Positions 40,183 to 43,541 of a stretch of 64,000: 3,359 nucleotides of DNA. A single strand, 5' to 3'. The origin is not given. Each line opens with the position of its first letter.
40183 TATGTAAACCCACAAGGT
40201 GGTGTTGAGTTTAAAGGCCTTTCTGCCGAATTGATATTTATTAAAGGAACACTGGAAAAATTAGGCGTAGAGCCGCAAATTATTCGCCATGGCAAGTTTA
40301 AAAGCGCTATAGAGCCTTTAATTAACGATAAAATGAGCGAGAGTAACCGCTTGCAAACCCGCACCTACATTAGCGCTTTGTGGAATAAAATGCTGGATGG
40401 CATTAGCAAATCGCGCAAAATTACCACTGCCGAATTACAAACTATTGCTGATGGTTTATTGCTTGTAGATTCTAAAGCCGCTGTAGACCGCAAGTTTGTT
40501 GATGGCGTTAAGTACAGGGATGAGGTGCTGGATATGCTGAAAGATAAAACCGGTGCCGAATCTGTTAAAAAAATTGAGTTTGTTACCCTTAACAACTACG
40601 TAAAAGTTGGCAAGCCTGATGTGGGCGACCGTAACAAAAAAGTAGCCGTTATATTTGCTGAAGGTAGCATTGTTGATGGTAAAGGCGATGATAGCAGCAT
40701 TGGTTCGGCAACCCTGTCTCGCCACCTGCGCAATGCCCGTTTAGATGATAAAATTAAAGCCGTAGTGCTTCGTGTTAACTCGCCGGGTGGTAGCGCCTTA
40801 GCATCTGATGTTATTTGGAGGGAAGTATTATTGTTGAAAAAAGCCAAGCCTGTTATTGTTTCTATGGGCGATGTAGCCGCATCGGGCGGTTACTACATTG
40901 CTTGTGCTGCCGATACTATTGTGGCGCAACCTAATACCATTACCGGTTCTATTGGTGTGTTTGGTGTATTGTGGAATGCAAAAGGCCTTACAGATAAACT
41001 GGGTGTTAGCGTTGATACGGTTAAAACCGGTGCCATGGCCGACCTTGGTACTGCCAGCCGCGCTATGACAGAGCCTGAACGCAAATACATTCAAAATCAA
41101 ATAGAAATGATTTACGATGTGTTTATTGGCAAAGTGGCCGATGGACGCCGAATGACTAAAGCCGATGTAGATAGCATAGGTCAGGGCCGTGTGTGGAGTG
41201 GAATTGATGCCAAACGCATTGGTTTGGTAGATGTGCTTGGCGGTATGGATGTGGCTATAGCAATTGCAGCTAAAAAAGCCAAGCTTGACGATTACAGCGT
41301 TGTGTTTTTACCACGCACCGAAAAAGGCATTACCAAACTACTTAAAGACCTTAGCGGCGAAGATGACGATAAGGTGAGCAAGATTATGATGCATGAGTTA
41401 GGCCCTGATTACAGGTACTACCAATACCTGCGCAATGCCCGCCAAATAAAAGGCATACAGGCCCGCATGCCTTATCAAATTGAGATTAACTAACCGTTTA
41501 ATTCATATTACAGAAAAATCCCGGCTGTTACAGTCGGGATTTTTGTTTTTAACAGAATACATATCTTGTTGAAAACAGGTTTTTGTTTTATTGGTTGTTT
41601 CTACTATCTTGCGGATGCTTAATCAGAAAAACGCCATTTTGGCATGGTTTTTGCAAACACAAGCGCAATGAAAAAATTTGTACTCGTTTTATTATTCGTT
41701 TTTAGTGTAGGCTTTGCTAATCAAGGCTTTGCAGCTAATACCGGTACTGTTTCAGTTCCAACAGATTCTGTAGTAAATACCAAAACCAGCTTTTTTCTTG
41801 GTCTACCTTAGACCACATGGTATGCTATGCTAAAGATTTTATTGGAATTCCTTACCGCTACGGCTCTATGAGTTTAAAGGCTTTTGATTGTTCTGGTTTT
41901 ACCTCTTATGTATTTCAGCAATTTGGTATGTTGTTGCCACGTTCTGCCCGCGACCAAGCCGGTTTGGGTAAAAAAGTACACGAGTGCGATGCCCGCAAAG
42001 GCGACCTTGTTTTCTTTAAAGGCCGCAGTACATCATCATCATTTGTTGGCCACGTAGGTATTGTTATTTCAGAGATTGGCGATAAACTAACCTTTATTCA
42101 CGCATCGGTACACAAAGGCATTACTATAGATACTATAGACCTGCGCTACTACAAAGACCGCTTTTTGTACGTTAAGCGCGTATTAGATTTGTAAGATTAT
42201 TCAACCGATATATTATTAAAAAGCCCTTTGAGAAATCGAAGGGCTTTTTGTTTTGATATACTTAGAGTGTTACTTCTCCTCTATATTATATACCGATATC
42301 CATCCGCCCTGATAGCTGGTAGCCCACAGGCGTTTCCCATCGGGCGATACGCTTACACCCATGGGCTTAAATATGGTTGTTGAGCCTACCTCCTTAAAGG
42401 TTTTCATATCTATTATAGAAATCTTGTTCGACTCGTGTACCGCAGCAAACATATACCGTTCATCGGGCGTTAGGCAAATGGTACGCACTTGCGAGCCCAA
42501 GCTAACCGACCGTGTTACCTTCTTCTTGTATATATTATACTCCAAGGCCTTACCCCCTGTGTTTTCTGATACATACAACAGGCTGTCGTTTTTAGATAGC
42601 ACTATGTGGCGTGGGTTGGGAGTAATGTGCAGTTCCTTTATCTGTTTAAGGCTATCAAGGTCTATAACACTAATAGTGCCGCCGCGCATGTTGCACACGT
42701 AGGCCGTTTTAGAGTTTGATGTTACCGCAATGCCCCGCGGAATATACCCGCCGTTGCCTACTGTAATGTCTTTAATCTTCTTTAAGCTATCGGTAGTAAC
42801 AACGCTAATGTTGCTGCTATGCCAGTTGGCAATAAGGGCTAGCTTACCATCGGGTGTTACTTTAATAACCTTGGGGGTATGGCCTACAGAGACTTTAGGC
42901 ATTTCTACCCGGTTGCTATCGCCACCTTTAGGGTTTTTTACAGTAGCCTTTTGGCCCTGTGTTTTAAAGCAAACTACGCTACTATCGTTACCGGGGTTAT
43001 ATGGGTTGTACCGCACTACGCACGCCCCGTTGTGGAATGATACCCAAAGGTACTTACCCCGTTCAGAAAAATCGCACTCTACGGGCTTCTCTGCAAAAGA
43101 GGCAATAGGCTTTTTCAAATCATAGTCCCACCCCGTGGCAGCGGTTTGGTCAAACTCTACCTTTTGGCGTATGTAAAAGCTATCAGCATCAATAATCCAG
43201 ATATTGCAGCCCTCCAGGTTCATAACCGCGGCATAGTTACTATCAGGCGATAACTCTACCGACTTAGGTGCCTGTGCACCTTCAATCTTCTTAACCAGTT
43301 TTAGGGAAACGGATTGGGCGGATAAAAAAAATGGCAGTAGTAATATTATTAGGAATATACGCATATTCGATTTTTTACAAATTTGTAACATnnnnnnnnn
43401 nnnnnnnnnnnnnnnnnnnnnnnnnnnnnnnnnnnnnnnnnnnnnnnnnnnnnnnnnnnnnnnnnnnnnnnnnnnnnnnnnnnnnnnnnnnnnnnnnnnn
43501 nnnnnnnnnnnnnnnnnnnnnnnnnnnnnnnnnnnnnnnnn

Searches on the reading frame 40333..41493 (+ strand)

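Call 71: search_protein_families(library=pfam, proteins=[window:40333-41493:+], max_evalue=0.00001)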
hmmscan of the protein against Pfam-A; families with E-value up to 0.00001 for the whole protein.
window:40333-41493:+ (386 aa): 3 families
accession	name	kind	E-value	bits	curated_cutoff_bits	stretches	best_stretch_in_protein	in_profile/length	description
PF01343.23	Peptidase_S49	-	6.9e-58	195.4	24.9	2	168-318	3-153/154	Peptidase family S49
PF01972.22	SDH_protease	-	2.2e-07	30.6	31.3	1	131-207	81-155/286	ClpP-like SDH-type serine proteinase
PF25145.1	NfeD1b_N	-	3.9e-06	27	40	0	128-209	19-97/189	NfeD1b, N-terminal domain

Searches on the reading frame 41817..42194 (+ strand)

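Call 71: search_protein_families(library=pfam, proteins=[window:41817-42194:+], max_evalue=0.00001)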
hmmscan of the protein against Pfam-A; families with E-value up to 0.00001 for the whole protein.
window:41817-42194:+ (125 aa): 1 family
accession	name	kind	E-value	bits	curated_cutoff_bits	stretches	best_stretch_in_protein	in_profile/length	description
PF00877.26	NLPC_P60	-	7.8e-25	87.3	23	1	10-120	1-104/105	NlpC/P60 family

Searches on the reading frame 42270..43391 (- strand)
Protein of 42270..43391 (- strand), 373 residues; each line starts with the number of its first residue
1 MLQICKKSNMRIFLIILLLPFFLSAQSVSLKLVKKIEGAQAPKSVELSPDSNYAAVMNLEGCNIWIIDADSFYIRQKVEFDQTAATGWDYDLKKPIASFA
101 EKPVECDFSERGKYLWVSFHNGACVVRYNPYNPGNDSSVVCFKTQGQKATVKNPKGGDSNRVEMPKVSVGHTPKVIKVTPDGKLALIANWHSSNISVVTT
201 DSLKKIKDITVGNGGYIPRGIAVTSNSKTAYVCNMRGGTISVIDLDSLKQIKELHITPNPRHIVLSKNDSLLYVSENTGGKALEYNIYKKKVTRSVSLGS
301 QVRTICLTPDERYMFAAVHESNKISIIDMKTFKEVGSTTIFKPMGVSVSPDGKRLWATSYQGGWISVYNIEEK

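Call 71: search_protein_families(library=pfam, proteins=[window:42270-43391:-], max_evalue=0.00001)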
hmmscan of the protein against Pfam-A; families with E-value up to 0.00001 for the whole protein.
window:42270-43391:- (373 aa): 6 families
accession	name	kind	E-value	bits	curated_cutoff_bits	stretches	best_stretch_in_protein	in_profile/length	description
PF10282.15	Lactonase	-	2e-15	57.3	21.7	1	238-333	13-119/344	Lactonase, 7-bladed beta-propeller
PF02239.22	Cytochrom_D1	-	9e-12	44.6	25.5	0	221-334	82-205/368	Cytochrome D1 heme domain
PF23414.1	Beta-prop_EML_2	-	7.5e-09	35.8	90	0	285-372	25-112/266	Echinoderm microtubule-associated protein second beta-propeller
PF25174.1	Beta-prop_THOC3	-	1.2e-08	34.7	305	0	169-372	43-244/272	THOC3 beta-propeller domain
PF21783.3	YNCE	-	1.7e-07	31.3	27.1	0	292-370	62-141/339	YNCE-like beta-propeller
PF24817.1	WD40_WDHD1_1st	-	1.1e-06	28.5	109.9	0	221-373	101-254/291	WDHD1 first WD40 domain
